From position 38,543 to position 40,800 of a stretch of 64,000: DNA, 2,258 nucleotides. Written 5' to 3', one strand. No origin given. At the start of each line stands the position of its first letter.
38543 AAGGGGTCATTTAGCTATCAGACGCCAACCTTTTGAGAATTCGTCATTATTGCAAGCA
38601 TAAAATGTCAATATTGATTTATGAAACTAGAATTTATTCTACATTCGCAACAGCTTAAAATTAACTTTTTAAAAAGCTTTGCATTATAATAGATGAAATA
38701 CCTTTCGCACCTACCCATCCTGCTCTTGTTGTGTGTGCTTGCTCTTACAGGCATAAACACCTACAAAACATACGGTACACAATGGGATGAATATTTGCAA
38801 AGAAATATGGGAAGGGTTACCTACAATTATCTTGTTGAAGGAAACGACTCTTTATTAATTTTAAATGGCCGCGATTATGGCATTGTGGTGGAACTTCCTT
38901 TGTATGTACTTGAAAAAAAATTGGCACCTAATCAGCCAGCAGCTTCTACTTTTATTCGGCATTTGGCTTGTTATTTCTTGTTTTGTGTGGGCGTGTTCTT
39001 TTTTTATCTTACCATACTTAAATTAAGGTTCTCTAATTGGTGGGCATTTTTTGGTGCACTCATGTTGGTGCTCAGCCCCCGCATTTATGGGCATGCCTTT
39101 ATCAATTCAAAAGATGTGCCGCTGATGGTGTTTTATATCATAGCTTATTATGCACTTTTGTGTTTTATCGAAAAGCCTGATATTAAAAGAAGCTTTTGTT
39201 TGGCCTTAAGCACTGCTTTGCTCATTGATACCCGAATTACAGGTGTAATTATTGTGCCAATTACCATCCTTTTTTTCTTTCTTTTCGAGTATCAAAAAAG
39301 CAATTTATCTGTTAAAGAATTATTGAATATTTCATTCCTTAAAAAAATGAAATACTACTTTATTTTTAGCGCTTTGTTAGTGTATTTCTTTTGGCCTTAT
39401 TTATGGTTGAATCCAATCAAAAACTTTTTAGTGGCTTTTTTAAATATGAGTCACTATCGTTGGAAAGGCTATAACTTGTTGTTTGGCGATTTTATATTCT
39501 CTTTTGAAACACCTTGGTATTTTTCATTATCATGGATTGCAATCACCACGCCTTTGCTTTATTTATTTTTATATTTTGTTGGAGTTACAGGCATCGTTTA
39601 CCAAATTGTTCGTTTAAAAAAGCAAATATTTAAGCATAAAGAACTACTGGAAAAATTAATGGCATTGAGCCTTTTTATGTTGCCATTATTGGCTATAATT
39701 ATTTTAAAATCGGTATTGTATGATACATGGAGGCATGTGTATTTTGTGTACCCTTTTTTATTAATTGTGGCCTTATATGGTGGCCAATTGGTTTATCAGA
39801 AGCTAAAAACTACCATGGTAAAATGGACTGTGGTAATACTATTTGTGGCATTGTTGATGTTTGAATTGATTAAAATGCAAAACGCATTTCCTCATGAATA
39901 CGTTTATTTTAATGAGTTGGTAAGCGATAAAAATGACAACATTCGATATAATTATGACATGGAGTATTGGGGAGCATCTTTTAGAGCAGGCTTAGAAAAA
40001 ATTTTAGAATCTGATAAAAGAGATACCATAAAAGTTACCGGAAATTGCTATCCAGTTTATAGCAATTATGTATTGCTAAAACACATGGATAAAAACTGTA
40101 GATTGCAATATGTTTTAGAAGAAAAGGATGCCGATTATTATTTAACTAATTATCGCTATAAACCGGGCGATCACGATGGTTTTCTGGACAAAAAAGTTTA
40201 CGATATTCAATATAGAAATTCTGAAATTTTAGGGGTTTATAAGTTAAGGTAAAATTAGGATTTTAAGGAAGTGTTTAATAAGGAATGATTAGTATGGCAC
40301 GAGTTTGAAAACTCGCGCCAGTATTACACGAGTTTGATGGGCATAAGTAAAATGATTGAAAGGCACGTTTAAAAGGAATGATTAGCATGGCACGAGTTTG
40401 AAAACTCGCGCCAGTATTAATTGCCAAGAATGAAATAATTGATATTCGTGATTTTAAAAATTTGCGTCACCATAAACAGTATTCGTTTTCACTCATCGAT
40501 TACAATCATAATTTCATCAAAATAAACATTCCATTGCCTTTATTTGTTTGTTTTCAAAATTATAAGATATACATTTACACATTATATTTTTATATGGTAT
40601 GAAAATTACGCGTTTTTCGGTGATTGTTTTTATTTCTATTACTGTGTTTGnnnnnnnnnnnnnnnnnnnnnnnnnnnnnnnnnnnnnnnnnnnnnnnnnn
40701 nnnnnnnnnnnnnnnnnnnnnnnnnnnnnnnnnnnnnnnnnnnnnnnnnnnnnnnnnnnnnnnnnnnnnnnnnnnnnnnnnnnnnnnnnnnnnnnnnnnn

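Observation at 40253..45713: Pentaheme c-type cytochrome carrying a T9SS sorting domain, co-oriented with a T9SS-targeted FG-GAP/ASPIC-UnbV protein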

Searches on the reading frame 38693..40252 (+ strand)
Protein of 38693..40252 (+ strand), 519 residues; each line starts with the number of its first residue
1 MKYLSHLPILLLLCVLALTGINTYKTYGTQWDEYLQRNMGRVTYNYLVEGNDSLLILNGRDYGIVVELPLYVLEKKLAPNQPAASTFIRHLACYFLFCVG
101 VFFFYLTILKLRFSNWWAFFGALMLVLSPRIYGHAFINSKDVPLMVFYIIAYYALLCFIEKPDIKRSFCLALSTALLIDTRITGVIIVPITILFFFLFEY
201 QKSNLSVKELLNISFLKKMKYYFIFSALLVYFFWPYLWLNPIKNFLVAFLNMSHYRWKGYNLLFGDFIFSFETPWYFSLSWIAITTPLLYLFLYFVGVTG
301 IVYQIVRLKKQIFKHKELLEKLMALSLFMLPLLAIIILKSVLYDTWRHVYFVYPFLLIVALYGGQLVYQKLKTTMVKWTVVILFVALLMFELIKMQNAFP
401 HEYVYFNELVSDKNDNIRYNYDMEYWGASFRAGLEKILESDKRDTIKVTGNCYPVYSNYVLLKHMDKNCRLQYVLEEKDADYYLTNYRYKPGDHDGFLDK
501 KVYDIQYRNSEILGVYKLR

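Call 3: search_protein_families(library=pfam, proteins=[window:38693-40252:+], max_evalue=0.1)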
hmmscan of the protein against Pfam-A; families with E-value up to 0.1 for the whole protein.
window:38693-40252:+ (519 aa): 1 family
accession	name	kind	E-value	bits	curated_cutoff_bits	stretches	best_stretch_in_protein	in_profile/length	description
PF13231.12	PMT_2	-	2.2e-05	25.2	26.1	1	95-206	30-140/160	Dolichyl-phosphate-mannose-protein mannosyltransferase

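Call 4: search_protein_families(library=ncbifam, proteins=[window:38693-40252:+], max_evalue=0.1)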
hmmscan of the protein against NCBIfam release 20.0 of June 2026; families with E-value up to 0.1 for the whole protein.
window:38693-40252:+ (519 aa): 0 families

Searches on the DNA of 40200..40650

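Call 76: search_rna_families(source=window, start=40200, end=40650, threshold=evalue, max_evalue=1)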
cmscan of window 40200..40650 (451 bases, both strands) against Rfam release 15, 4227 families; matches with E-value up to 1: 0.
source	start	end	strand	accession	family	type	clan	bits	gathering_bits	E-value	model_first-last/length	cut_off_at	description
